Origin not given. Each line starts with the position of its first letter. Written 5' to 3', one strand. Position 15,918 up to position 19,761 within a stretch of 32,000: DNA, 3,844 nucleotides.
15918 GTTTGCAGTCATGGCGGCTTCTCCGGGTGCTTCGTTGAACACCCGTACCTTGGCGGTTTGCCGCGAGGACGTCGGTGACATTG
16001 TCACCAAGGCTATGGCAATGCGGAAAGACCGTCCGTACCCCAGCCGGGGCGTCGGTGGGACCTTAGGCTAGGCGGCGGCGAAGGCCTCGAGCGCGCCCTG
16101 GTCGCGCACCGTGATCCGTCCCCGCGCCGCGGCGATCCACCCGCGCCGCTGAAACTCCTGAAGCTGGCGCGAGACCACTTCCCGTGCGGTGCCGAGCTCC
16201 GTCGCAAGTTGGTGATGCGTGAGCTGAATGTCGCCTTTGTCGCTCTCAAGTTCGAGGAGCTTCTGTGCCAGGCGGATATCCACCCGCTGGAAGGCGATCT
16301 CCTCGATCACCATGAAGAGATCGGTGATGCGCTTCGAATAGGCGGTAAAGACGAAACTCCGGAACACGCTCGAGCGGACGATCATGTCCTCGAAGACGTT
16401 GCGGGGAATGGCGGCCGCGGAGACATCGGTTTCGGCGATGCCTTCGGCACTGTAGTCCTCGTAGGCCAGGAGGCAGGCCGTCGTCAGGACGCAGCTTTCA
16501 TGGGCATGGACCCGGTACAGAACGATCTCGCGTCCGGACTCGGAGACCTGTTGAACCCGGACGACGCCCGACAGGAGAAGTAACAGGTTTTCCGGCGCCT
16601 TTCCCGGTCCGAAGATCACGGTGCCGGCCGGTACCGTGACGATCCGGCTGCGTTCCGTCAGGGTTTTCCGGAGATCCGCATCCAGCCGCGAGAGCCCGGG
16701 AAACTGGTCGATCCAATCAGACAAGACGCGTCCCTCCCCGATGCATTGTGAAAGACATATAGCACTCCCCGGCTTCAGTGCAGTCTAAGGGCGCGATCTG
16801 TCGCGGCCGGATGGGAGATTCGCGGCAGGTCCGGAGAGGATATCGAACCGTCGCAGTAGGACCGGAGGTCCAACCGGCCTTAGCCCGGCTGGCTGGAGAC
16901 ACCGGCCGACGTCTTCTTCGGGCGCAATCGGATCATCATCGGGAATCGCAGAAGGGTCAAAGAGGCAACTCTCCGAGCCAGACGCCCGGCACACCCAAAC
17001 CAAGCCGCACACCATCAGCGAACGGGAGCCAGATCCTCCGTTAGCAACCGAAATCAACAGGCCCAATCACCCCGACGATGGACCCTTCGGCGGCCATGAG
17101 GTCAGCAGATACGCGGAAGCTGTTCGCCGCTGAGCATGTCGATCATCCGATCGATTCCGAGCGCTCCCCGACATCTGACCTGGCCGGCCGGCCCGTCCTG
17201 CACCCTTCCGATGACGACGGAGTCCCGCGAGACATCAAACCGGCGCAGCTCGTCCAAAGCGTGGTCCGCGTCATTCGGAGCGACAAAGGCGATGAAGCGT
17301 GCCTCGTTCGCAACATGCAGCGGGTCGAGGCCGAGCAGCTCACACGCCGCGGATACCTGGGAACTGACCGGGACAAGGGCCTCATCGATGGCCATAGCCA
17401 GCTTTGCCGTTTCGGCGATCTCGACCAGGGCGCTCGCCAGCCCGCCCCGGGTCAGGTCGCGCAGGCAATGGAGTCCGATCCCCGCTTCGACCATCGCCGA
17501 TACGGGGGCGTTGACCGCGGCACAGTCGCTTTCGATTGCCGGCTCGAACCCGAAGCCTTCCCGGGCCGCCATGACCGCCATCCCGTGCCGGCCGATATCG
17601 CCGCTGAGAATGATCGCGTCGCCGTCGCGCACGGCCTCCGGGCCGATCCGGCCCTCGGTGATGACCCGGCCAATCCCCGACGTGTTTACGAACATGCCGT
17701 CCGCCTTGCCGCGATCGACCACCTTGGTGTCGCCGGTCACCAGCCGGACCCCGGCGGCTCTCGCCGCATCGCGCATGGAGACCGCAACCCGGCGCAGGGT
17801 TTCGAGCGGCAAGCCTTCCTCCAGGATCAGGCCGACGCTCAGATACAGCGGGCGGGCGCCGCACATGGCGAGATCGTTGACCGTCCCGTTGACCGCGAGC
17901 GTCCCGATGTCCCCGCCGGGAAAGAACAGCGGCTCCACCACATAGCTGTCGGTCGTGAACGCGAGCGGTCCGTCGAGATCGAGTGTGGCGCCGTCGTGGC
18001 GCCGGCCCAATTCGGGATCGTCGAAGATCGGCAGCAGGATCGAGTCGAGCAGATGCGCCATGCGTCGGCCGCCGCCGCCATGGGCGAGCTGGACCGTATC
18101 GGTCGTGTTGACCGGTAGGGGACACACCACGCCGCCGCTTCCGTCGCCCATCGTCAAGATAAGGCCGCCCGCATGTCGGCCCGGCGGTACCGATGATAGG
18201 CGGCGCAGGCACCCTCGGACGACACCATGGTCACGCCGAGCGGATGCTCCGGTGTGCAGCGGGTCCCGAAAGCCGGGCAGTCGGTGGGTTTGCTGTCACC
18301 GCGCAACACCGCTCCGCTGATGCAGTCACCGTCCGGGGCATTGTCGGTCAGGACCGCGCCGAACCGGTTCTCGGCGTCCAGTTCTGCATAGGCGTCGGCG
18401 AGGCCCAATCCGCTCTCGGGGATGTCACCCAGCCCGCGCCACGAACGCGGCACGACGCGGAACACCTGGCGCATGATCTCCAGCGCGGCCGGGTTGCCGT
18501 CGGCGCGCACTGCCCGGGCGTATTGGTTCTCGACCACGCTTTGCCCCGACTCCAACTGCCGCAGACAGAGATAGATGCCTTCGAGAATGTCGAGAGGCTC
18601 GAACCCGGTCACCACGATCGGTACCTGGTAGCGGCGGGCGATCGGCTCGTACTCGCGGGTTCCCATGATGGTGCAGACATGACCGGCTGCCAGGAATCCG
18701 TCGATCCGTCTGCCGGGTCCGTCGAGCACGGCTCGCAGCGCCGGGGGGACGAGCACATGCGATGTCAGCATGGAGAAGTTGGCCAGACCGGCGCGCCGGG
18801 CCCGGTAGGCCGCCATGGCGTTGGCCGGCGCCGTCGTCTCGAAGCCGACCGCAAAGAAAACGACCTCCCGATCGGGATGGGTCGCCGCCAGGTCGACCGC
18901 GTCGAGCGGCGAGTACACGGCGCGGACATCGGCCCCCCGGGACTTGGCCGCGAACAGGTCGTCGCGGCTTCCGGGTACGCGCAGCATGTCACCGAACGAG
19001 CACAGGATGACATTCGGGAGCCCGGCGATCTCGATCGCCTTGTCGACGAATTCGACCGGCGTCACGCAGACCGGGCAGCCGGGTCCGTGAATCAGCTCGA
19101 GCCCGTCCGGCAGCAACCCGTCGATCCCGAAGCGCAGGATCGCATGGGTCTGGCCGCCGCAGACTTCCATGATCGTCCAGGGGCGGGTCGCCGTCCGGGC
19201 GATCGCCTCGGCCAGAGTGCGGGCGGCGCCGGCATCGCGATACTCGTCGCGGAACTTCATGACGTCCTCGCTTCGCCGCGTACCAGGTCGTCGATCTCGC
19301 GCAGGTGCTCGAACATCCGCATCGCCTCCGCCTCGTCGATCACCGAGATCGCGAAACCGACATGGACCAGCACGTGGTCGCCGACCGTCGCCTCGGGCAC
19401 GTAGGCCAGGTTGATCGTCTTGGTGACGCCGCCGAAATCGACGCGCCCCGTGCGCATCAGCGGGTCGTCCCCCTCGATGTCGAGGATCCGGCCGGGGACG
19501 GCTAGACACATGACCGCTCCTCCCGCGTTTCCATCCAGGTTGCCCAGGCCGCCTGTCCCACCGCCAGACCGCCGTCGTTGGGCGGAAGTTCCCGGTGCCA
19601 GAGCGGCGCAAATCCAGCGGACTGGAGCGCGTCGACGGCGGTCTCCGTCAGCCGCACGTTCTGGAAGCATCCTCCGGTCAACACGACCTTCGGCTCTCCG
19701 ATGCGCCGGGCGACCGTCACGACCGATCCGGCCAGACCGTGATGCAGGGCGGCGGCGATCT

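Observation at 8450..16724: Ten-gene co-directional sulfur/persulfide cluster headed by a Crp/Fnr-type regulator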

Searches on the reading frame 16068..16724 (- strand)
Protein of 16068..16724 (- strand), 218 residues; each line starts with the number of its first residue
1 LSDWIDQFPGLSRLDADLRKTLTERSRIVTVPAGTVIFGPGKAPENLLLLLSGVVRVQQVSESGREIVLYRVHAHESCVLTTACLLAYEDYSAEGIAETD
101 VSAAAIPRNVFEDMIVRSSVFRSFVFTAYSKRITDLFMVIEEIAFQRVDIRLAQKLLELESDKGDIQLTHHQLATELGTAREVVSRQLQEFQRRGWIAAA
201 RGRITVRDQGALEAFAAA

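Call 3: search_protein_families(library=pfam, proteins=[window:16068-16724:-], max_evalue=0.01)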
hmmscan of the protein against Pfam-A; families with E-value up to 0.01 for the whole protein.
window:16068-16724:- (218 aa): 6 families
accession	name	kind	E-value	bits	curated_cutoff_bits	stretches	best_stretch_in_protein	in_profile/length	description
PF13545.12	HTH_Crp_2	-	4e-17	62.4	27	1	151-214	2-69/70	Crp-like helix-turn-helix domain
PF00027.35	cNMP_binding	-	7.8e-14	51.9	27.5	1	29-116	2-87/89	Cyclic nucleotide-binding domain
PF25213.1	HVO_A0261_N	-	1.5e-05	25.2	35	1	168-211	25-68/86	HVO_A0261 N-terminal domain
PF12802.13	MarR_2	-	0.00075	20.1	27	1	156-199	11-52/61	MarR family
PF00325.26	Crp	-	0.00075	19.6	21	1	166-197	1-32/32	Bacterial regulatory proteins, crp family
PF02082.26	Rrf2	-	0.0023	18.5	30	1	156-203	12-59/132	Iron-dependent Transcriptional regulator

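Call 16: search_protein_families(library=ncbifam, proteins=[window:16068-16724:-], max_evalue=0.01)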
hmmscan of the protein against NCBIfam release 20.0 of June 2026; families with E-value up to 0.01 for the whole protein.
window:16068-16724:- (218 aa): 12 families
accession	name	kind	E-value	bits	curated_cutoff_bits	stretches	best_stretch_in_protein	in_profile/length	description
NF010499.0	PRK13918.1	equivalog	5.8e-16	58.6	274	1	28-217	14-202/205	CRP/FNR family transcriptional regulator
TIGR03697.1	NtcA_cyano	equivalog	1.8e-13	50.7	244.95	1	34-210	1-186/193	global nitrogen regulator NtcA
NF008732.0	PRK11753.1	equivalog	8.7e-10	38.4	266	1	21-202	18-206/214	cAMP-activated global transcriptional regulator CRP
NF006901.0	PRK09392.1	equivalog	5.2e-08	32.5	211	1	19-217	23-222/236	transcriptional activator FtrB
NF053664.1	TransRegPtrACyano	equivalog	9.1e-08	31.6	300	1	25-203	11-186/196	Crp/Fnr family transcriptional regulator PtrA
NF050806.1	TransRegFixKCaul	equivalog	5.3e-07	29.1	300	1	30-216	27-214/215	transcriptional regulator FixK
NF052518.1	TransRegLdrP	equivalog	8.7e-05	22.6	300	1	36-216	9-188/195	transcriptional regulator LdrP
NF050815.1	TransActFtrBCaul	equivalog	0.00043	19.6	300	1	5-195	11-203/251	transcriptional activator FtrB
NF045989.1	TransRegFnrLRhodb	equivalog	0.00053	19.3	300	1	163-212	181-231/245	transcriptional regulator FnrL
NF058543.1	ActPatMycb56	equivalog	0.00053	18.9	460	1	20-129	13-119/317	acetyltransferase Pat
NF008365.0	PRK11161.1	subfamily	0.0015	17.9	228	1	31-217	52-244/250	fumarate/nitrate reduction transcriptional regulator Fnr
NF041163.2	encap_f2b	equivalog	0.0043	16.2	400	1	9-125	77-193/450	family 2B encapsulin nanocompartment shell protein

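Call 41: search_solved_structures(query=window:16068-16724:-, max_evalue=0.001, show_alignments=2)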
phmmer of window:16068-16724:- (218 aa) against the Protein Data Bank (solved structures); distinct sequences matched with E-value up to 0.001: 23.
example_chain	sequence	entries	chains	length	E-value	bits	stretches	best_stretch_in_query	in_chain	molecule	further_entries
3dv8_A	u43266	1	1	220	1.9e-27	99.6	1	7-215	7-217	transcriptional regulator, Crp/Fnr family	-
8yz7_A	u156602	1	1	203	1.5e-12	50.9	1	28-218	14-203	Transcriptional regulator, FNR/CRP family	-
2xgx_A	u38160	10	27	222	6.3e-12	48.9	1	32-212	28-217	GLOBAL NITROGEN REGULATOR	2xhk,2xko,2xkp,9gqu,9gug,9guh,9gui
4ev0_A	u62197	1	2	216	6.7e-12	48.8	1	8-216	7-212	Transcription regulator, Crp family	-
2zcw_A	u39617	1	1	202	6.7e-11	45.6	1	26-215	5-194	Transcriptional regulator, FNR/CRP family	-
8h3v_X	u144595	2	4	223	1.1e-09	41.6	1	31-208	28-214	NtcA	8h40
3la2_A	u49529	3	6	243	1.4e-09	41.2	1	31-208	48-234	Global nitrogen regulator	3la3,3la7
3h3u_A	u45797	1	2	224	1.9e-09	40.9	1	21-209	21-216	PROBABLE TRANSCRIPTIONAL REGULATORY PROTEIN (PROBABLY CRP/FNR-FAMILY)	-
3mzh_A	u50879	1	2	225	1.9e-09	40.8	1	21-209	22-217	PROBABLE TRANSCRIPTIONAL REGULATORY PROTEIN (PROBABLY CRP/FNR-FAMILY)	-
3d0s_A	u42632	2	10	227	2e-09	40.8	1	21-209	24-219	TRANSCRIPTIONAL REGULATORY PROTEIN | PROBABLE TRANSCRIPTIONAL REGULATORY PROTEIN (PROBABLY CRP/ FNR-FAMILY)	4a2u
3i54_A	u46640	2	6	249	2.6e-09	40.4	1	21-209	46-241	Transcriptional regulator, Crp/Fnr family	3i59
1o5l_A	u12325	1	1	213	2.9e-09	40.3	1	17-206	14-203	transcriptional regulator, crp family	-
4cyd_A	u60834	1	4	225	3.2e-08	36.8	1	21-204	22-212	PROBABLE TRANSCRIPTION REGULATOR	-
4byy_A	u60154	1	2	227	3.3e-08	36.8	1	21-204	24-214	TRANSCRIPTIONAL REGULATOR, CRP/FNR FAMILY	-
3r6s_A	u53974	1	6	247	4.3e-08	36.4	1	21-204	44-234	transcription regulator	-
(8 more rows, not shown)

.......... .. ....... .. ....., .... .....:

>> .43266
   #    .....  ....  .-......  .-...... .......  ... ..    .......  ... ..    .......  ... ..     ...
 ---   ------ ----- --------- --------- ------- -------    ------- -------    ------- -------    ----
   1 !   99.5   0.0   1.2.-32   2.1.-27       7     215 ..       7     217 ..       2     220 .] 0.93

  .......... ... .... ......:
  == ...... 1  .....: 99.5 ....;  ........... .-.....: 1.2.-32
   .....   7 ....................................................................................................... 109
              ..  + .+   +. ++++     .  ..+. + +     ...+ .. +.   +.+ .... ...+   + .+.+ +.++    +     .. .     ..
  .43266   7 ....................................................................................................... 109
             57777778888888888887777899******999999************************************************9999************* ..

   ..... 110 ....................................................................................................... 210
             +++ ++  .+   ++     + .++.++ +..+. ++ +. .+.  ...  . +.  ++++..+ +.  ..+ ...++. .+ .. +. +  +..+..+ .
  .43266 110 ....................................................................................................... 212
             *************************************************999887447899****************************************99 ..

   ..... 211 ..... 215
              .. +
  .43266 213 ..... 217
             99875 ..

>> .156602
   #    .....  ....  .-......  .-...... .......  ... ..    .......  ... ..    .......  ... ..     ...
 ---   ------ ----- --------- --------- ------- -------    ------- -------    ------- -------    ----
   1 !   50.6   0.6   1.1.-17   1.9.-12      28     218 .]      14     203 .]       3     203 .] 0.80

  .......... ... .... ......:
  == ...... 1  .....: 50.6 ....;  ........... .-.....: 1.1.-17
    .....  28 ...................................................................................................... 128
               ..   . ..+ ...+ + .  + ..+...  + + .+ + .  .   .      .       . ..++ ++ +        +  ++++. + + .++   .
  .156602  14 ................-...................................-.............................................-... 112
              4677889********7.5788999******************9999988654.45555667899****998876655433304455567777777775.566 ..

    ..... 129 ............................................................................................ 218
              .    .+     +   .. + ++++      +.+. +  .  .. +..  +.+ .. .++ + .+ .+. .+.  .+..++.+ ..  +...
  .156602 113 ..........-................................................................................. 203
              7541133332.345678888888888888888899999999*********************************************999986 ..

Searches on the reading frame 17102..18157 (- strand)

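Call 4: search_protein_families(library=pfam, proteins=[window:17102-18157:-], max_evalue=0.01)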
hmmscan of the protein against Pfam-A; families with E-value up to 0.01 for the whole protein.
window:17102-18157:- (351 aa): 2 families
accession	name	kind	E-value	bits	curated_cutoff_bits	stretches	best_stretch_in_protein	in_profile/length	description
PF02769.27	AIRS_C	-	3.7e-26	92.6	23.1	1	177-328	1-154/156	AIR synthase related protein, C-terminal domain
PF00586.29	AIRS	-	1.1e-23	84.2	24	1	55-165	3-112/112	AIR synthase related protein, N-terminal domain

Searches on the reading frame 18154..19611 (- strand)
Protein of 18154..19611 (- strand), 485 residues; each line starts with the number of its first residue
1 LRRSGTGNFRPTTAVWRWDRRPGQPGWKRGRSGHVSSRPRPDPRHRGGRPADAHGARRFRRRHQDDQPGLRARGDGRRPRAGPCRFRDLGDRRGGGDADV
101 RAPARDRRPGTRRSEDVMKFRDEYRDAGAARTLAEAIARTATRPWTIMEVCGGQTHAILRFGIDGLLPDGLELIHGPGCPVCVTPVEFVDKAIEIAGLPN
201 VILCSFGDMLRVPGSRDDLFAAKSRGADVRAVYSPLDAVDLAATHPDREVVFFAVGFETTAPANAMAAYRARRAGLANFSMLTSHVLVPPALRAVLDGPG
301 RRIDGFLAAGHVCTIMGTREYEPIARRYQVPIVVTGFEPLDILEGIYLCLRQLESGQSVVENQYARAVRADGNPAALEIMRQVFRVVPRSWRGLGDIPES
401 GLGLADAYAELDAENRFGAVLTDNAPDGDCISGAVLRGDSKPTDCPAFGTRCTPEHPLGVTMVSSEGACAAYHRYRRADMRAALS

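Call 4: search_protein_families(library=pfam, proteins=[window:18154-19611:-], max_evalue=0.01)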
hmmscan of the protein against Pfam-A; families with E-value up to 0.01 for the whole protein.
window:18154-19611:- (485 aa): 1 family
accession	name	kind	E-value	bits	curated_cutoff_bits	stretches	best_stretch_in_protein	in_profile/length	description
PF01924.21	HypD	-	3.6e-147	490.5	25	1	130-476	3-351/351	Hydrogenase formation hypA family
